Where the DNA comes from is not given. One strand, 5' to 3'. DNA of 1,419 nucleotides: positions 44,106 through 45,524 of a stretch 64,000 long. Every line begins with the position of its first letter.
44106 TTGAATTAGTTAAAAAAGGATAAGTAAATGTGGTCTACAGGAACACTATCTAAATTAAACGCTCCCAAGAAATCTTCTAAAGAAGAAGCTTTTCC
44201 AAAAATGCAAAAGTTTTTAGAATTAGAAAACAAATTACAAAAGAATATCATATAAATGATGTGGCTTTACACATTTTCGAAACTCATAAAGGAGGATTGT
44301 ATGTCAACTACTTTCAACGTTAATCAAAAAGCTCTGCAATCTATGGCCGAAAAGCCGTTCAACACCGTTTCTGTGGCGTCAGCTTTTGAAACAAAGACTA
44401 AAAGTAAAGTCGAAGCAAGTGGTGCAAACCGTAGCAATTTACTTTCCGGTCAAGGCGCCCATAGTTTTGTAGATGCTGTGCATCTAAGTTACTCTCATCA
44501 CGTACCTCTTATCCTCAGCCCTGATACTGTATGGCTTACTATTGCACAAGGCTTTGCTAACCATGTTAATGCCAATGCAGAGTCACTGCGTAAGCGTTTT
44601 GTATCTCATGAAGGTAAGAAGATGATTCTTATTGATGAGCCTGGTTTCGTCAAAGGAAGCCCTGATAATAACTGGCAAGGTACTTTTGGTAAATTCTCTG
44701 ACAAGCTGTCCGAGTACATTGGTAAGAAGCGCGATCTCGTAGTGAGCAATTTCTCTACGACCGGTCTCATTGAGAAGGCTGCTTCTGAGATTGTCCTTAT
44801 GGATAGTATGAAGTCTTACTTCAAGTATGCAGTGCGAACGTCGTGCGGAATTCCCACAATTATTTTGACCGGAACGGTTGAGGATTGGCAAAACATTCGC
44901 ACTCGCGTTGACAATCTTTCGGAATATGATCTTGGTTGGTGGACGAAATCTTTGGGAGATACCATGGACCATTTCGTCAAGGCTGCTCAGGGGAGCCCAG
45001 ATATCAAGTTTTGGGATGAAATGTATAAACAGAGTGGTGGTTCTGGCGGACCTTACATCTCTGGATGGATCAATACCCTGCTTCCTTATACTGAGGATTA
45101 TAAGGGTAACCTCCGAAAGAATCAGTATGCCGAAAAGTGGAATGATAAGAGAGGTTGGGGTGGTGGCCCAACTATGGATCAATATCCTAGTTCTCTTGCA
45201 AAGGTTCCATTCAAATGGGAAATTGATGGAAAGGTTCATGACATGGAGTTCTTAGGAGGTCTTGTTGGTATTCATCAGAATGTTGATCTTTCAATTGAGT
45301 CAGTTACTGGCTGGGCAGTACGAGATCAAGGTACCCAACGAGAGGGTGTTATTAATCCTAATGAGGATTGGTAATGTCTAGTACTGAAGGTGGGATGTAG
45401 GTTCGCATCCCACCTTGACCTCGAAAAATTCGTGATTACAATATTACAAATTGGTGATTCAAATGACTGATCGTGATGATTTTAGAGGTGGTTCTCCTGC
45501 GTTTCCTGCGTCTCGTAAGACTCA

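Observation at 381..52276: A 13-bp oriented motif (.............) at gene junctions, 16 copies, all on the + strand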

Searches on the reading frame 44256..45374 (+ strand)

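Call 7: search_protein_families(library=pfam, proteins=[window:44256-45374:+], max_evalue=0.01)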
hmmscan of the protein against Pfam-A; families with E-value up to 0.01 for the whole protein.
window:44256-45374:+ (372 aa): 1 family
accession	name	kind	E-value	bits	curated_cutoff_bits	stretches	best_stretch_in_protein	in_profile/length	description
PF14388.11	DUF4419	-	3.8e-76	256.9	25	1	69-355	1-303/303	Domain of unknown function (DUF4419)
